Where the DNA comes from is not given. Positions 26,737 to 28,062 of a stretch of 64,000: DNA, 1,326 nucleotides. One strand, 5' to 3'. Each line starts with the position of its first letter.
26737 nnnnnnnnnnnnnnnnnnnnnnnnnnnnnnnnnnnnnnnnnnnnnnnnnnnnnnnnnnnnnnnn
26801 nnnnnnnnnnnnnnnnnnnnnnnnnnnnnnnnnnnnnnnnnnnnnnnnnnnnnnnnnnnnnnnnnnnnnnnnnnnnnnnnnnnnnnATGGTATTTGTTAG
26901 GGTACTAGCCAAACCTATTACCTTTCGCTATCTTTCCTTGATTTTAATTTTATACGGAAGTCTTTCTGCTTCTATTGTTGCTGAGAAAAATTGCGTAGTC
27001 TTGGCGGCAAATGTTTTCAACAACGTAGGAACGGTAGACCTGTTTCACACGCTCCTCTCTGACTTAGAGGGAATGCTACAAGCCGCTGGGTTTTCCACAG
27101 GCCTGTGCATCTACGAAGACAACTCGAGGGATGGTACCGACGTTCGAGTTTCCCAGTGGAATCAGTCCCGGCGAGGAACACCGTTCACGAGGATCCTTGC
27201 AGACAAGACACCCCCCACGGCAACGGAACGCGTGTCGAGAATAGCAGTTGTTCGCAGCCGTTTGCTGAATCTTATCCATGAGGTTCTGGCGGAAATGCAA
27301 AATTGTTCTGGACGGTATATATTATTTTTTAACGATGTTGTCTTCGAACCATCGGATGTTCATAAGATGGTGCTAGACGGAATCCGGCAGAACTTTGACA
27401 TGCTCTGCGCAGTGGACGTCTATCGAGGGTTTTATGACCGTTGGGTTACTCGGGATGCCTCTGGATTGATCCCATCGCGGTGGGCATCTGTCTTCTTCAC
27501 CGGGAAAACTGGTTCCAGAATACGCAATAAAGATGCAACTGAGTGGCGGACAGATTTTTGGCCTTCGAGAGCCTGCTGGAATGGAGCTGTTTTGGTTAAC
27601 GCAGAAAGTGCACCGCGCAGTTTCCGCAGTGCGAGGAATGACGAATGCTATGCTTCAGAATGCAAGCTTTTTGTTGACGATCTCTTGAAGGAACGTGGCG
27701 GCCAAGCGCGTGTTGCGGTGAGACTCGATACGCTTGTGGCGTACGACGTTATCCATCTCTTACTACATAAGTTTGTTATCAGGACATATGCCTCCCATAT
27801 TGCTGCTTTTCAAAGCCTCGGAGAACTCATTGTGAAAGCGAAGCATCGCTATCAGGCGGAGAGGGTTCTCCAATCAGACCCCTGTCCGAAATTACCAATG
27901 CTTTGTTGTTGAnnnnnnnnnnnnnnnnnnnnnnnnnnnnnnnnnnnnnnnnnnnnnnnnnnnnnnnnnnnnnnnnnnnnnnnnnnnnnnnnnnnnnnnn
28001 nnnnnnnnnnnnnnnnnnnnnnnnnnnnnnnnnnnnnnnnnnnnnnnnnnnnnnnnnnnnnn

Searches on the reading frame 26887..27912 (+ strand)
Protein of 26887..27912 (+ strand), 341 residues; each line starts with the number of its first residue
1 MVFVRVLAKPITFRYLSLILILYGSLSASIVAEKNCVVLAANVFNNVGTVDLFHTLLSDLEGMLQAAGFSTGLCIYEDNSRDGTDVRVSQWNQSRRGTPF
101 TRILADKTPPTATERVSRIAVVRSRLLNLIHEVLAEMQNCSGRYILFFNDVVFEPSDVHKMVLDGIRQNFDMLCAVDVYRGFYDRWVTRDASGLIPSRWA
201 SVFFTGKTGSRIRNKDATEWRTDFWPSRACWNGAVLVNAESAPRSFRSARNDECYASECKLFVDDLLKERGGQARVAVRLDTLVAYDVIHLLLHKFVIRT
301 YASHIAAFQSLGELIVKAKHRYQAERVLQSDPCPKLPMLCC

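Call 8: search_protein_families(library=pfam, proteins=[window:26887-27912:+], max_evalue=0.01)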
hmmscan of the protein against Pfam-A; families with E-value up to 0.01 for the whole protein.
window:26887-27912:+ (341 aa): 1 family
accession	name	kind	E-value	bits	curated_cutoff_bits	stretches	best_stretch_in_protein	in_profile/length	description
PF11735.13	CAP59_mtransfer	-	6.4e-29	101.7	28.8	1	39-265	4-242/242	Cryptococcal mannosyltransferase 1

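Call 10: find_encoding_contigs(protein=window:26887-27912:+, flank=10000, max_places=10)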
Protein window:26887-27912:+ (341 aa): 23 contigs read that carry it; 10 places shown.
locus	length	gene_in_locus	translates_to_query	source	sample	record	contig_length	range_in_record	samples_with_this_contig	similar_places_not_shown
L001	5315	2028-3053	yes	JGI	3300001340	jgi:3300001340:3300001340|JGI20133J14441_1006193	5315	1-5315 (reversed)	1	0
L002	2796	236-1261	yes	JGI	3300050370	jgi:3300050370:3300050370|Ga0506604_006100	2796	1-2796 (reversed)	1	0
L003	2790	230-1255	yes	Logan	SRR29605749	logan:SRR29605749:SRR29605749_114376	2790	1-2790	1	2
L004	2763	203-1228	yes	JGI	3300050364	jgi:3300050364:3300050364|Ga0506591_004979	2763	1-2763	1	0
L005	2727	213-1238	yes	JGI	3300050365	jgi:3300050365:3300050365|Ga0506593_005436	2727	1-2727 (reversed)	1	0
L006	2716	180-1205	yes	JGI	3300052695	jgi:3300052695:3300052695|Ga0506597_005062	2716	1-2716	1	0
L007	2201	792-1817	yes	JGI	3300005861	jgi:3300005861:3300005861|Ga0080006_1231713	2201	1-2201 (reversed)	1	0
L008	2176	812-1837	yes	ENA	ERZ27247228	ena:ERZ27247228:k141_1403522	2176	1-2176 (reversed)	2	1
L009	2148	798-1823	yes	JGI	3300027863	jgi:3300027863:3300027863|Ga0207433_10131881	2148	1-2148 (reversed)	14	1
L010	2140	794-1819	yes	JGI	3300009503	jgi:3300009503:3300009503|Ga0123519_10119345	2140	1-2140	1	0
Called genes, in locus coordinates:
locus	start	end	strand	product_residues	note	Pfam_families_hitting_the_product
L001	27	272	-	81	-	-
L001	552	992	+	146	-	-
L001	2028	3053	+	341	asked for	PF11735:CAP59_mtransfer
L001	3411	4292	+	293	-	-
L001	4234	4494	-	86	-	-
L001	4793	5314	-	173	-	?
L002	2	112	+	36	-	?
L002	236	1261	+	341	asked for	PF11735:CAP59_mtransfer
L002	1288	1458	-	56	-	-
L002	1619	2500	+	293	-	-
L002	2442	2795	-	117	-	?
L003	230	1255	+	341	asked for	PF11735:CAP59_mtransfer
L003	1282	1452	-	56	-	-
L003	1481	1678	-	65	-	-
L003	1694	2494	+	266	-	-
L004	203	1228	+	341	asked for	PF11735:CAP59_mtransfer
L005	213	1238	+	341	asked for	PF11735:CAP59_mtransfer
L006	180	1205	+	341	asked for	PF11735:CAP59_mtransfer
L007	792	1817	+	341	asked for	PF11735:CAP59_mtransfer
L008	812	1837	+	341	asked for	PF11735:CAP59_mtransfer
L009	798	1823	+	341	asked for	PF11735:CAP59_mtransfer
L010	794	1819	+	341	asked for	PF11735:CAP59_mtransfer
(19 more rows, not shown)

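Call 40: find_encoding_contigs(protein=P0012, flank=10000, max_places=10)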
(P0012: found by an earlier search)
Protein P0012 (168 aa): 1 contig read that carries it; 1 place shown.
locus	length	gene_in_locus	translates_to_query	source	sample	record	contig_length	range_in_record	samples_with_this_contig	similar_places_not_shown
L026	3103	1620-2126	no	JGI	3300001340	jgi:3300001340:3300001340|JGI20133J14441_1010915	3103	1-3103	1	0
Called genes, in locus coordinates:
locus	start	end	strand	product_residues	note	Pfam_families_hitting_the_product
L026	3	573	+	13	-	?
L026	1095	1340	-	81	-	-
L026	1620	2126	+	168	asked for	-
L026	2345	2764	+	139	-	-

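Call 49: find_homologous_proteins(query=window:26887-27912:+, max_evalue=1e-10)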
Query window:26887-27912:+ (341 aa): 4 proteins with E <= 1e-10 among 2561 candidates.
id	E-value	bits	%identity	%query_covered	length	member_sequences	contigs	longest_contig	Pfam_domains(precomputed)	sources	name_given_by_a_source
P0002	6.8e-229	777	100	100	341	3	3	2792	PF11735.14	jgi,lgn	-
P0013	6.6e-99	350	49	91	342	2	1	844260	PF11735.14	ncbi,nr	ncbi:hypothetical protein CCYA_CCYA03G1042 [Cyanidiococcus yangmingshanensis]|nr:hypothetical protei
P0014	6.8e-95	336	49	90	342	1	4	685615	PF11735.14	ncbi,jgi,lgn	jgi:hypothetical protein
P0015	3.0e-17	81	26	80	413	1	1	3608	PF11735.14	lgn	-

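Call 50: find_encoding_contigs(protein=P0013, flank=10000, max_places=4)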
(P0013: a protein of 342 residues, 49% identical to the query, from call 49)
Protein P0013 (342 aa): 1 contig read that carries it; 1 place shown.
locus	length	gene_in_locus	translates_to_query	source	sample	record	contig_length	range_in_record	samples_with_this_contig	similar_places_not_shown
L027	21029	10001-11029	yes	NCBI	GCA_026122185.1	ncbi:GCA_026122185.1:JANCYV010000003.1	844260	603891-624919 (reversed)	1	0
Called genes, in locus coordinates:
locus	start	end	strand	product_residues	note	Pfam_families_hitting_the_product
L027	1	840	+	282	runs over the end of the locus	PF02390:Methyltransf_4, PF13847:Methyltransf_31 (weak)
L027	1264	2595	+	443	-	PF03486:HI0933_like, PF22780:HI0933_like_1st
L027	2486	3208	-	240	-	PF01569:PAP2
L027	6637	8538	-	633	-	PF04548:AIG1 (weak)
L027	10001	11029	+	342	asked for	PF11735:CAP59_mtransfer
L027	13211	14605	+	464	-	-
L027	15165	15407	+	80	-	PF09809:MRP-L27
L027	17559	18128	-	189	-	-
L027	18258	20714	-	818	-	PF17659:RADX (weak), PF17008:DUF5088 (weak)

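Call 51: find_encoding_contigs(protein=P0014, flank=10000, max_places=4)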
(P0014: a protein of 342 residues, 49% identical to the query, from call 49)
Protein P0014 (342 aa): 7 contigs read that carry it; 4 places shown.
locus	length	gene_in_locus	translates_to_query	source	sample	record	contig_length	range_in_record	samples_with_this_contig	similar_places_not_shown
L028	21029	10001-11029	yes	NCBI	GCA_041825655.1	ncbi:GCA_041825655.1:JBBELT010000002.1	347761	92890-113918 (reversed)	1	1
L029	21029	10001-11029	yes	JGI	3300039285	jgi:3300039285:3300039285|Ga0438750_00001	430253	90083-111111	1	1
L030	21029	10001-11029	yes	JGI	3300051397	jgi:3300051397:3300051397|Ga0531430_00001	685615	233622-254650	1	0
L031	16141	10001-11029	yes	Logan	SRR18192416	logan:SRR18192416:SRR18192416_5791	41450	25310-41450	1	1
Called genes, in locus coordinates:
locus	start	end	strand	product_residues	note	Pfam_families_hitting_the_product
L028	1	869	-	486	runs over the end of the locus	-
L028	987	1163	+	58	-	-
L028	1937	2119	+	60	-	-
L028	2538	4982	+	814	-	PF17659:RADX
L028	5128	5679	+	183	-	-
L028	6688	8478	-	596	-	PF04548:AIG1 (faint)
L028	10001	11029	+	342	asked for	PF11735:CAP59_mtransfer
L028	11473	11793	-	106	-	-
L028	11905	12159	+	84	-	-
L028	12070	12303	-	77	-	-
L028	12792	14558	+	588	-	-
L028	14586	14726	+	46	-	-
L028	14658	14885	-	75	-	-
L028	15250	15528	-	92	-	-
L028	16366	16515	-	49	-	-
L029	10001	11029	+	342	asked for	PF11735:CAP59_mtransfer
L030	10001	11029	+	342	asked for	PF11735:CAP59_mtransfer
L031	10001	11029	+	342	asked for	PF11735:CAP59_mtransfer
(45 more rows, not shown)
